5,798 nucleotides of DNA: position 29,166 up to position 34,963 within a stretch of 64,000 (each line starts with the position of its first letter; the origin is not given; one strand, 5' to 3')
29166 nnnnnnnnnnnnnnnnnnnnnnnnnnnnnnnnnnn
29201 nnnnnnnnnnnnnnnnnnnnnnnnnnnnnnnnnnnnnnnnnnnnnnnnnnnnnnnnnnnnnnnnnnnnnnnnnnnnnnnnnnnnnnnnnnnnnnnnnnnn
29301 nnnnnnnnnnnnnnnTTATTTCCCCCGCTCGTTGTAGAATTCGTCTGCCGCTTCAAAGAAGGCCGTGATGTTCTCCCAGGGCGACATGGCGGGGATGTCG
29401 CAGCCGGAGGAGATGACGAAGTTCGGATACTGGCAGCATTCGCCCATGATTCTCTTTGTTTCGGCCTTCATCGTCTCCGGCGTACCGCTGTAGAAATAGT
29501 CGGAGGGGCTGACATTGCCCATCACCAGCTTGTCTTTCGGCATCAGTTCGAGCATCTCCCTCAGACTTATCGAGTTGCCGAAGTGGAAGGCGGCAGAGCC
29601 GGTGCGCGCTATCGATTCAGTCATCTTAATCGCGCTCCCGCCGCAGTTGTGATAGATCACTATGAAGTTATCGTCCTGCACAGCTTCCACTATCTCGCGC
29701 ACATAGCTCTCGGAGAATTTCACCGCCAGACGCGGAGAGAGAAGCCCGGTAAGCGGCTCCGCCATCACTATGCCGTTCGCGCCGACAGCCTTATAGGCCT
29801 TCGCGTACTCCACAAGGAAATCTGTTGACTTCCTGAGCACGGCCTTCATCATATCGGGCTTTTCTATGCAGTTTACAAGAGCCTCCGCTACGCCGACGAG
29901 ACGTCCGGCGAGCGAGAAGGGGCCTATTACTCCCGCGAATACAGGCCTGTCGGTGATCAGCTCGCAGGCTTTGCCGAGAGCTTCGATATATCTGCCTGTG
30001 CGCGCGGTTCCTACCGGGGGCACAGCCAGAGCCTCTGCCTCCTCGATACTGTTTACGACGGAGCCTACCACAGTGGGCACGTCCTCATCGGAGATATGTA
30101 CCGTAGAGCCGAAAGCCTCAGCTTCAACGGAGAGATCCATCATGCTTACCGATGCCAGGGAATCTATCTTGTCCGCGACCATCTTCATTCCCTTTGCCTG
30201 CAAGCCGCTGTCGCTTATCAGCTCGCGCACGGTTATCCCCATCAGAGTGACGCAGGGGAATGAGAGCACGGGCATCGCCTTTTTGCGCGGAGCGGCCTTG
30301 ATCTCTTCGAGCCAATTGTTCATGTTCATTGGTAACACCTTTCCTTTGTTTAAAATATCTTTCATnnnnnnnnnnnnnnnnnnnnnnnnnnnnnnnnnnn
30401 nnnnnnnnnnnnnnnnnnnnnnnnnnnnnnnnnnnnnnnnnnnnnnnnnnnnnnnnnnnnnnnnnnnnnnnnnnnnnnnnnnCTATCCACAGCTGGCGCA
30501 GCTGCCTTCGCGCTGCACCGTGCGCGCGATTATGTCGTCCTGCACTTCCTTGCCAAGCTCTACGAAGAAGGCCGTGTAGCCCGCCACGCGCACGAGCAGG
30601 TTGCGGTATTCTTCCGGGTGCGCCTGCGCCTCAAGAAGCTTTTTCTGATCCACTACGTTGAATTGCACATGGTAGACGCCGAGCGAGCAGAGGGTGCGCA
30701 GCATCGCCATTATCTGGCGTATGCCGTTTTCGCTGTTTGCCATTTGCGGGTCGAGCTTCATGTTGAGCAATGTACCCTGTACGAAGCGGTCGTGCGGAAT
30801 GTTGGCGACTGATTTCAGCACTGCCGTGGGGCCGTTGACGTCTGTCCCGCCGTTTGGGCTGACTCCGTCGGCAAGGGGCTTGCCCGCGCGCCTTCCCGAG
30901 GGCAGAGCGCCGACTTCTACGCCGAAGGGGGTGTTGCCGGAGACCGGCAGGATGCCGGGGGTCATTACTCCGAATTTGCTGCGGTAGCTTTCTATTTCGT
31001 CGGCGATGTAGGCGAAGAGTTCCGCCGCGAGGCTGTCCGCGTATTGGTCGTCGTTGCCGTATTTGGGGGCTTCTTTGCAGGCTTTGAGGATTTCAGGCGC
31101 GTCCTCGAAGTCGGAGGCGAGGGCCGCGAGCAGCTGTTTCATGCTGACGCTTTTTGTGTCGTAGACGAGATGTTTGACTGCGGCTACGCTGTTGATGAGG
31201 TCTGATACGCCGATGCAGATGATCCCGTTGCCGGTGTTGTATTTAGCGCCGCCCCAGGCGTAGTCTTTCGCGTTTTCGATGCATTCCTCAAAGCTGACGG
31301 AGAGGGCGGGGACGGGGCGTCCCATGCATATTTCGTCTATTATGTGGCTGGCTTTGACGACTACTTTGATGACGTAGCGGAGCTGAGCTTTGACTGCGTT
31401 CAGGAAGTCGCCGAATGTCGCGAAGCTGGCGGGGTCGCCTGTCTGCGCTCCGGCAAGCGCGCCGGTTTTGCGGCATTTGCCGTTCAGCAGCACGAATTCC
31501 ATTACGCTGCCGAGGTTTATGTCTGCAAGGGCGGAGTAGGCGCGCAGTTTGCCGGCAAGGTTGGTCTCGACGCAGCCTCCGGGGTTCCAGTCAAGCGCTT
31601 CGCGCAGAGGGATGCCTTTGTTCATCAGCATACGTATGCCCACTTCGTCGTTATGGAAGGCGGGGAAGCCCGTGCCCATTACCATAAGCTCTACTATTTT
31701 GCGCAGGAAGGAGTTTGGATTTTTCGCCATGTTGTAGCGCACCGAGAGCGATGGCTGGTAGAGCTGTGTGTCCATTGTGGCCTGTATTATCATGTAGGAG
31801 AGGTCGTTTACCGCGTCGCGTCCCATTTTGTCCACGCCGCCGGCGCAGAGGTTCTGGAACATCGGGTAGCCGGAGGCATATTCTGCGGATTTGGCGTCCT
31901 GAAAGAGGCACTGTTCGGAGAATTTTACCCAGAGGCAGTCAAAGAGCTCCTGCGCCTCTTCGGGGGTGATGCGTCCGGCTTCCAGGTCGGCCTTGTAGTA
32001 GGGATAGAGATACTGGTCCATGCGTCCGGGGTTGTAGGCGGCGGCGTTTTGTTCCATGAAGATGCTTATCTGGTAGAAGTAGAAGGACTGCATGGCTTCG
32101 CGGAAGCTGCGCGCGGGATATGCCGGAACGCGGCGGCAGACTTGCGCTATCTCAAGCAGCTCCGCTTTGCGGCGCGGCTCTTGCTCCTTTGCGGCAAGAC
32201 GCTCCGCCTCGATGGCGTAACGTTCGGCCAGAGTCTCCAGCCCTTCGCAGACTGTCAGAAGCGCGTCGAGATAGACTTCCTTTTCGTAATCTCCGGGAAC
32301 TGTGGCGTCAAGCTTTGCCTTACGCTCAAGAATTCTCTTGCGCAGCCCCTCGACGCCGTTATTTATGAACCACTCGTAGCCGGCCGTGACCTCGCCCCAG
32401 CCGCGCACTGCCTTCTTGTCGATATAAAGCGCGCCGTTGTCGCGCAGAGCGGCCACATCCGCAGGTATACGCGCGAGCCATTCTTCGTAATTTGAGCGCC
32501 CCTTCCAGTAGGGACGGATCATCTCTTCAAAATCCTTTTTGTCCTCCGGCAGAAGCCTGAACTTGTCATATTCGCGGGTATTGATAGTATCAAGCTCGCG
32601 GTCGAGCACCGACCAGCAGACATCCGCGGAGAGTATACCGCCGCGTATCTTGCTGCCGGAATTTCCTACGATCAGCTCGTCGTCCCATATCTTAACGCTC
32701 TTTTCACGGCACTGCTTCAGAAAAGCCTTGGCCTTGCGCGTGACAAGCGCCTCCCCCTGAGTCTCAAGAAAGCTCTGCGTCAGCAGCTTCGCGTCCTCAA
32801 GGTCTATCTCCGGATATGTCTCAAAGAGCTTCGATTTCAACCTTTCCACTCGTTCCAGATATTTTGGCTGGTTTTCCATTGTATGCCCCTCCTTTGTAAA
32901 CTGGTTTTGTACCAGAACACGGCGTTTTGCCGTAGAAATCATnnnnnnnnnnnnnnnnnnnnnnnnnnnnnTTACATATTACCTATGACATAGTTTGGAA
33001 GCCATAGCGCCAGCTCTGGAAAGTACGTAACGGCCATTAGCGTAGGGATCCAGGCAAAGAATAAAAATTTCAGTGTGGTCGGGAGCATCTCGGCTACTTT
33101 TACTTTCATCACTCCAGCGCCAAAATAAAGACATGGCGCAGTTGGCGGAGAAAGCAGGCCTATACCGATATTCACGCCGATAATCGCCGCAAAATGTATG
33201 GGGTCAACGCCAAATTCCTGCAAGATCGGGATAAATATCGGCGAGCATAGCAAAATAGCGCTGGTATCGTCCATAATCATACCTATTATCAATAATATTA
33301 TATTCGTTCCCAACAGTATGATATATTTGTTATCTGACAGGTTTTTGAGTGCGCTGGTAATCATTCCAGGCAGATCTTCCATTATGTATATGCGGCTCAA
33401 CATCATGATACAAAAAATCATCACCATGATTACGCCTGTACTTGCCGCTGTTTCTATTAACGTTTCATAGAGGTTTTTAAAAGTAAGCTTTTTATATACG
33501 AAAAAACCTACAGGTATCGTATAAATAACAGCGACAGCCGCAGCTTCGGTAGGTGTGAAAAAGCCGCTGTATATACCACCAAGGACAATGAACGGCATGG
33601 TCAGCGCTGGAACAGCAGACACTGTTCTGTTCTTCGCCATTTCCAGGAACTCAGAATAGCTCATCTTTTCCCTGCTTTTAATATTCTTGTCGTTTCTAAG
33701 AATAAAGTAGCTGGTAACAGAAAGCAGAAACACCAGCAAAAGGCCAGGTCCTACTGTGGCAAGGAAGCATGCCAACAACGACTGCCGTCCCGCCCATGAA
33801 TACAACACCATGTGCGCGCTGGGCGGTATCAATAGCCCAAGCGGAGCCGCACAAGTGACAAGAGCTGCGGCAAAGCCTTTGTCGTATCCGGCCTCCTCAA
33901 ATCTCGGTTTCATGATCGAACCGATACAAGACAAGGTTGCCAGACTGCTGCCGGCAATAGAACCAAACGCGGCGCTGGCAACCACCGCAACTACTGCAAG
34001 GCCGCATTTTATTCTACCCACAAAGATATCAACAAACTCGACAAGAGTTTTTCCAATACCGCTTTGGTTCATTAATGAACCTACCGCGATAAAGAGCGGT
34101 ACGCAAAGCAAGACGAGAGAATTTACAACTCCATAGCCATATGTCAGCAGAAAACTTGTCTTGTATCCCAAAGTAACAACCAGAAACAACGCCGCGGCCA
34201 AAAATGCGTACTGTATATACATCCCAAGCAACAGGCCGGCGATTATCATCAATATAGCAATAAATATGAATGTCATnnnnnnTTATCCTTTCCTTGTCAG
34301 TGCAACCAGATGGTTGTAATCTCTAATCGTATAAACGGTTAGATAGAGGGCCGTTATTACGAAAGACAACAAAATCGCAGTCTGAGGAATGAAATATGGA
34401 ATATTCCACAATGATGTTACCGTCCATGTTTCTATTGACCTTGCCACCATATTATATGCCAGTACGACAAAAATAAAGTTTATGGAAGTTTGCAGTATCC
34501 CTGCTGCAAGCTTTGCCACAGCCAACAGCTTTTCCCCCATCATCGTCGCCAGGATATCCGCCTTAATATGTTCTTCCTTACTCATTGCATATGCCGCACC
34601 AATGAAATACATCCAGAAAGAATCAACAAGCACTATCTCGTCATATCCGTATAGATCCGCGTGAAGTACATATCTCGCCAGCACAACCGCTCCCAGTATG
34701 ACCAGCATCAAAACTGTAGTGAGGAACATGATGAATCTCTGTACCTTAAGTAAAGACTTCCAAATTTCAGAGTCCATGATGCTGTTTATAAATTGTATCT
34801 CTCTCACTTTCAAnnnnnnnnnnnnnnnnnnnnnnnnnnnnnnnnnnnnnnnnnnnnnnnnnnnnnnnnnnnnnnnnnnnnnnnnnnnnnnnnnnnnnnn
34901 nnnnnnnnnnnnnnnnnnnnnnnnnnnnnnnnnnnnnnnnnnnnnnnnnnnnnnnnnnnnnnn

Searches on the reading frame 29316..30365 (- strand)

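Call 19: search_protein_families(library=pfam, proteins=[window:29316-30365:-], max_evalue=0.00001)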
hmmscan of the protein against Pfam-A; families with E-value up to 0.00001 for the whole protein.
window:29316-30365:- (349 aa): 1 family
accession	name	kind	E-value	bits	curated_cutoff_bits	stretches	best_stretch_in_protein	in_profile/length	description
PF01208.23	URO-D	-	6.4e-49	167.2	23.9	1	42-342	38-345/346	Uroporphyrinogen decarboxylase (URO-D)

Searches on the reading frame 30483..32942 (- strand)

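Call 19: search_protein_families(library=pfam, proteins=[window:30483-32942:-], max_evalue=0.00001)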
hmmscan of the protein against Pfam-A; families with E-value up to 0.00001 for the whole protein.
window:30483-32942:- (819 aa): 2 families
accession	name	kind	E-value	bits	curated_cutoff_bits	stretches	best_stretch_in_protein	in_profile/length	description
PF02901.20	PFL-like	-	6.4e-196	653.3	24.3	1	30-674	3-647/647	Pyruvate formate lyase-like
PF01228.26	Gly_radical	-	5.4e-31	107.7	22.2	1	691-794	2-106/106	Glycine radical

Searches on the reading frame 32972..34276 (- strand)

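Call 19: search_protein_families(library=pfam, proteins=[window:32972-34276:-], max_evalue=0.00001)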
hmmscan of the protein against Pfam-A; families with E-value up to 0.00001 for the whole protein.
window:32972-34276:- (434 aa): 1 family
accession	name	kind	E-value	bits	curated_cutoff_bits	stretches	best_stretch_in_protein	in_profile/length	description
PF06808.19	DctM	-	4.7e-89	299.5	23.8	1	9-422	2-413/413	Tripartite ATP-independent periplasmic transporter, DctM component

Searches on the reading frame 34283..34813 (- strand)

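Call 19: search_protein_families(library=pfam, proteins=[window:34283-34813:-], max_evalue=0.00001)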
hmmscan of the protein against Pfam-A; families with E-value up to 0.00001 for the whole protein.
window:34283-34813:- (176 aa): 1 family
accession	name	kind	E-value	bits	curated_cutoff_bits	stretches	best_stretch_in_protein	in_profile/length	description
PF04290.18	DctQ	-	9.7e-18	64.8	28.3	1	36-165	1-129/132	Tripartite ATP-independent periplasmic transporters, DctQ component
